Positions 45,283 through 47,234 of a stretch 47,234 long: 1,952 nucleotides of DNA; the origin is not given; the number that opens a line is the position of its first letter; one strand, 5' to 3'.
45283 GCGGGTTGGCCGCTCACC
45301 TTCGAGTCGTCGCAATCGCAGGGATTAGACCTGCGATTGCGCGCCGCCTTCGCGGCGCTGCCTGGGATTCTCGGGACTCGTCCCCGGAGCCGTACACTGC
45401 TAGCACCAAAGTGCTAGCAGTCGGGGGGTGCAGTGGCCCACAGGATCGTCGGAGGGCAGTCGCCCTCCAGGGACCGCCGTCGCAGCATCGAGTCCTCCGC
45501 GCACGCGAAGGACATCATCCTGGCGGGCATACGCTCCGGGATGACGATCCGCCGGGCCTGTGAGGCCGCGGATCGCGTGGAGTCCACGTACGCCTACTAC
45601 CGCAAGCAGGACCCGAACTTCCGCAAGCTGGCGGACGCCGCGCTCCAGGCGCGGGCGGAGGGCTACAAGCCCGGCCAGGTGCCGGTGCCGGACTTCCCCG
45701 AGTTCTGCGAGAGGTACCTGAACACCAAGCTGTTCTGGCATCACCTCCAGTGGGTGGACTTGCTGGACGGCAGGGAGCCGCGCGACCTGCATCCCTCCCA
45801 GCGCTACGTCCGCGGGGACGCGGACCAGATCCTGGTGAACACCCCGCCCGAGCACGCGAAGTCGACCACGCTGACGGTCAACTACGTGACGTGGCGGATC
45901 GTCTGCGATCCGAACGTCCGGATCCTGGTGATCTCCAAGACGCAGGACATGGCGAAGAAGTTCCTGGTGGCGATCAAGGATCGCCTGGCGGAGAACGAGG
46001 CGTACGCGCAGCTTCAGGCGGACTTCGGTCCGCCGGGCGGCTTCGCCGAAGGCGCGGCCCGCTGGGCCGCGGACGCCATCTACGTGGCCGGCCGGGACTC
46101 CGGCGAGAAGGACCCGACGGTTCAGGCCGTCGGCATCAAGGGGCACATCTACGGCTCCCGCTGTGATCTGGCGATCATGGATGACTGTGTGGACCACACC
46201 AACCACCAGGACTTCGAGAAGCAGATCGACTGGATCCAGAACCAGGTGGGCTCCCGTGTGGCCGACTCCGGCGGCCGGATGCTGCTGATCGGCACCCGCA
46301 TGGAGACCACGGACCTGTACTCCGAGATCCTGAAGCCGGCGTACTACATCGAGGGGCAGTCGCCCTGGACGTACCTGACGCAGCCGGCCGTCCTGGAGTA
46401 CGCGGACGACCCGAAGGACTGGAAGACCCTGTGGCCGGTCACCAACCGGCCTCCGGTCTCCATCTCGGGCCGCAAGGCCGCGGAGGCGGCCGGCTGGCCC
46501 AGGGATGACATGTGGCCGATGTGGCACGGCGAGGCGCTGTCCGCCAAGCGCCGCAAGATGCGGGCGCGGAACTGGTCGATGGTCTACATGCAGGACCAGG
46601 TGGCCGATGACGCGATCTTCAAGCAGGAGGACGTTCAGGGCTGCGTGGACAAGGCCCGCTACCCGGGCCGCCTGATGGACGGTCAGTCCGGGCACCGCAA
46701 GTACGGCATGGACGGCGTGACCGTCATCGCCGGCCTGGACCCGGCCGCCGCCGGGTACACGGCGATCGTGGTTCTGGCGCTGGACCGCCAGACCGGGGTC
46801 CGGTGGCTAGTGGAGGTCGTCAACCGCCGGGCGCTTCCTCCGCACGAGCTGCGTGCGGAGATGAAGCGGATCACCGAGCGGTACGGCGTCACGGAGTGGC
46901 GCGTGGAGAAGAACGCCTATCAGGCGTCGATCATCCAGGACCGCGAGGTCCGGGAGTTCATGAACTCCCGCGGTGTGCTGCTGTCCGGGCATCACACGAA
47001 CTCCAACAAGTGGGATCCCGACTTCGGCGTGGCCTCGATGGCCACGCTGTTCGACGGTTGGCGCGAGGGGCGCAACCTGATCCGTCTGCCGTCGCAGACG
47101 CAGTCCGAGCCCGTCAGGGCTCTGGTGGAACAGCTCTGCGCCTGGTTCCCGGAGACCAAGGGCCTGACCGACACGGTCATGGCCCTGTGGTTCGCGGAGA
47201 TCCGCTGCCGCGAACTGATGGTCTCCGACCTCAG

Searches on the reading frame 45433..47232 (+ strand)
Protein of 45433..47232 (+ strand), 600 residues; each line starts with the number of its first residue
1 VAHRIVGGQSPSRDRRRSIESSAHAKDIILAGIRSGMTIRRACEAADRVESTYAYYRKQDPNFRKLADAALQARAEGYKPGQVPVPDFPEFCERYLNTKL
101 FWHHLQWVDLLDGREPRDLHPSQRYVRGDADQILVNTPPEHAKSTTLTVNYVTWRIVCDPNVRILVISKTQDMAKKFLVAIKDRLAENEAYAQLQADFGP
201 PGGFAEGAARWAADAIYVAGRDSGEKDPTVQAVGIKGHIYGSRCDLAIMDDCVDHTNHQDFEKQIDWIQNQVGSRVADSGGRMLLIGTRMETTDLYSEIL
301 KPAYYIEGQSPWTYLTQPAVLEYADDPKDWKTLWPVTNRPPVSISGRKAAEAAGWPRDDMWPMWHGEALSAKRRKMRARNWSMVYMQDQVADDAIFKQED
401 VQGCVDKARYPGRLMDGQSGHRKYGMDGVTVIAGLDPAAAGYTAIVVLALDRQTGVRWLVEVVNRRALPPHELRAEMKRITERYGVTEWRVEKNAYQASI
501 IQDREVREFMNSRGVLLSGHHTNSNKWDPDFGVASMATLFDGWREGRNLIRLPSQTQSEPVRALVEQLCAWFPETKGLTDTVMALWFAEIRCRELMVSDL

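Call 10: search_dna_similar(query=window:45433-47232:+, collection=phages, mode=protein, max_rows=25)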
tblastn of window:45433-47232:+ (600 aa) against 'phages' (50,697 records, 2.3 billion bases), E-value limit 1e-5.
Records with a match: 136; places in all: 136; records where one place covers at least 80% of the query: 31.
Best place of each record, by identity: <60% 136.
By first word of the organism name: Streptomyces 29; Ralstonia 21; Pseudomonas 15; Mycobacterium 6; Bacillus 6; Lentibacter 5; Synechococcus 5; Roseobacter 4; Caudoviricetes 4; Natrialba 4; and 23 more.
By host as written in the record: Streptomyces griseus ATCC 10137 10; - 10; Ralstonia solanacearum 8; Streptomyces scabiei RL-34 7; Lentibacter sp. SH36 5; Pseudomonas aeruginosa 5; Streptomyces viridochromogenes DSM40736 4; Streptomyces lividans JI 1326 4; and 61 more.
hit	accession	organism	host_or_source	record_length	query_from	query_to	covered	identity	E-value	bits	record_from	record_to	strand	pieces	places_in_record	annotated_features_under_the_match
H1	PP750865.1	Streptomyces phage Abafar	Streptomyces albidoflavus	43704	26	596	95%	54.4%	0e+0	640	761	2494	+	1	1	terminase large subunit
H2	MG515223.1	Streptomyces phage WRightOn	Streptomyces viridochromogenes DSM40736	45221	26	596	95%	54.4%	0e+0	638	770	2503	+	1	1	terminase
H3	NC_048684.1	Streptomyces phage WRightOn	Streptomyces viridochromogenes DSM40736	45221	26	596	95%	54.4%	0e+0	638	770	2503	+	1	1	terminase large subunit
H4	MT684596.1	Streptomyces phage Zeigle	Streptomyces viridochromogenes DSM40736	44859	26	596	95%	54.4%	0e+0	638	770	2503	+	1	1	1: terminase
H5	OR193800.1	Streptomyces phage Kumquat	Streptomyces lividans JI 1326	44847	26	596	95%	54.4%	0e+0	638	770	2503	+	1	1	1: terminase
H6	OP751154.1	Streptomyces phage Stella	Streptomyces viridochromogenes DSM40736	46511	12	596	98%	52.6%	0e+0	618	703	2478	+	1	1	2: terminase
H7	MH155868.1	Streptomyces phage FlowerPower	Streptomyces scabiei RL-34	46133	26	596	95%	53.9%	0e+0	626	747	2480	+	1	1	1: terminase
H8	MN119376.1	Streptomyces phage Geostin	Streptomyces scabiei RL-34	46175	26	596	95%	53.9%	0e+0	626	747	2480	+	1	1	1: terminase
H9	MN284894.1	Streptomyces phage Fabian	Streptomyces scabiei RL-34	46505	26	596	95%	53.9%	0e+0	626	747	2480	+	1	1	1: terminase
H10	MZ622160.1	Streptomyces phage RetrieverFever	Streptomyces scabiei RL-34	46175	26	596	95%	53.9%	0e+0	626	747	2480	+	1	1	1: terminase large subunit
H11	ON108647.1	Streptomyces phage Vorvolakos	Streptomyces scabiei RL-34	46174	26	596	95%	53.9%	0e+0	626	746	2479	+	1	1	1: terminase large subunit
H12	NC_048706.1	Streptomyces phage FlowerPower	Streptomyces scabiei RL-34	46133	26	596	95%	53.9%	0e+0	626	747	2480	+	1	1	1: terminase large subunit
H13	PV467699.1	Streptomyces phage Gremlin23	Streptomyces scabiei RL-34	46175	26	596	95%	53.9%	0e+0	626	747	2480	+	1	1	1: terminase large subunit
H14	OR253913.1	Streptomyces phage Dennebes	Streptomyces mirabilis NRRL B-2400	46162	26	596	95%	53.5%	0e+0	625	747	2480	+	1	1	1: Terminase large subunit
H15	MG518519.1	Streptomyces phage Manuel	Streptomyces lividans JI 1326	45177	26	596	95%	53.2%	0e+0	625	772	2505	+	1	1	terminase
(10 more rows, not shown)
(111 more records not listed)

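Call 11: search_protein_families(library=pfam, proteins=[window:45433-47232:+], max_evalue=0.01)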
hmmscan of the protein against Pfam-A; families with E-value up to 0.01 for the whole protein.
window:45433-47232:+ (600 aa): 1 family
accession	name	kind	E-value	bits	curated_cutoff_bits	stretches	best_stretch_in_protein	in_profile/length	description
PF17289.8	Terminase_6C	-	1.1e-05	25.9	22.6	1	434-528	2-95/155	Terminase RNaseH-like domain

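Call 23: find_related_loci(query=window:45433-47232:+, collection=genome_contigs, flank=10000)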
Query window:45433-47232:+ (600 aa) in genome_contigs; peptide patterns used: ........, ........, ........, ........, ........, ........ (x = any residue, [..] = any of these).
22 stretches matched a pattern; 8 encode a relative of the query (tblastn E <= 1e-3); 8 distinct loci.
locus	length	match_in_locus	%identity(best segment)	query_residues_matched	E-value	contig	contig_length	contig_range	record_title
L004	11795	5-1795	83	4-600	0e+0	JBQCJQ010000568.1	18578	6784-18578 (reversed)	MAG: Humibacter sp. isolate bin994 k127_4900683, whole genome shotgun sequence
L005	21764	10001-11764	76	8-600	0e+0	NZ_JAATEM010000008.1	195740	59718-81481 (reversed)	Streptomyces composti strain SBST2-5 8, whole genome shotgun sequence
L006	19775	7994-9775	74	7-600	0e+0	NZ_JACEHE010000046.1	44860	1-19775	Streptomyces himalayensis subsp. himalayensis strain PSKA28 46, whole genome shotgun sequence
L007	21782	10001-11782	75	6-600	0e+0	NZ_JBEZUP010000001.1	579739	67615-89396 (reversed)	Streptomyces sp. NPDC038707 NPDC038707_14_F4.ctg-0001, whole genome shotgun sequence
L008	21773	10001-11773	75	6-600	0e+0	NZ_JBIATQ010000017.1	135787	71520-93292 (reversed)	Streptomyces sp. NPDC001843 NPDC001843_130_G4.ctg-0017, whole genome shotgun sequence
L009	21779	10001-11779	73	5-600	0e+0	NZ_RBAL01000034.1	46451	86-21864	Streptomyces hoynatensis strain KCTC 29097 NODE_34_length_46451_cov_272.948018, whole genome shotgun sequence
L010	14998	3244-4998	69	13-600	0e+0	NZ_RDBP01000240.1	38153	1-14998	Streptomyces sp. t39 Scaffold_240, whole genome shotgun sequence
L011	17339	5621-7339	38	25-596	3e-114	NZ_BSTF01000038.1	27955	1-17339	Lentzea sp. NBRC 102530 sequence38, whole genome shotgun sequence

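Call 24: find_related_loci(query=window:45433-47232:+, collection=viral_contigs, flank=10000)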
Query window:45433-47232:+ (600 aa) in viral_contigs; peptide patterns used: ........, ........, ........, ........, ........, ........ (x = any residue, [..] = any of these).
103 stretches matched a pattern; 103 encode a relative of the query (tblastn E <= 1e-3); the best 80 are kept; 80 distinct loci.
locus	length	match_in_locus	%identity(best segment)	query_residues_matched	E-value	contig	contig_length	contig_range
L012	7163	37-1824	85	1-596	0e+0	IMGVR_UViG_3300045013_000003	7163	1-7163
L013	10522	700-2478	80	4-598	0e+0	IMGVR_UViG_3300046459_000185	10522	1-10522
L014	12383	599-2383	79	4-600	0e+0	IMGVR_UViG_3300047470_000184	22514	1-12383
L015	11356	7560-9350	79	1-597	0e+0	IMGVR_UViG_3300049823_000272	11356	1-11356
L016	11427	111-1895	77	1-596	0e+0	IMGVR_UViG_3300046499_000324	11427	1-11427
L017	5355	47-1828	75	7-600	0e+0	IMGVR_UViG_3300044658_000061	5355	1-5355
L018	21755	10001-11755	75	12-599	0e+0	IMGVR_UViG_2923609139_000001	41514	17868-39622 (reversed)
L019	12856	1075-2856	74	6-600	0e+0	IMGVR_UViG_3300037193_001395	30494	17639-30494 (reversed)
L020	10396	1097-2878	74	7-600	0e+0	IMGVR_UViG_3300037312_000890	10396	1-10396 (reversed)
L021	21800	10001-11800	71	1-600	0e+0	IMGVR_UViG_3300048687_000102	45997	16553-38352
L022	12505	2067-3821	74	13-600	0e+0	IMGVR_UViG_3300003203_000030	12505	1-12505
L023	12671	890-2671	74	7-600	0e+0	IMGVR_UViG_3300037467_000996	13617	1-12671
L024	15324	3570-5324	74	13-600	0e+0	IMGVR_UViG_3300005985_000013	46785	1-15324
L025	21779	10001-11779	73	5-600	0e+0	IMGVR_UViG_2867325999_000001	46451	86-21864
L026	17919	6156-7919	74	13-600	0e+0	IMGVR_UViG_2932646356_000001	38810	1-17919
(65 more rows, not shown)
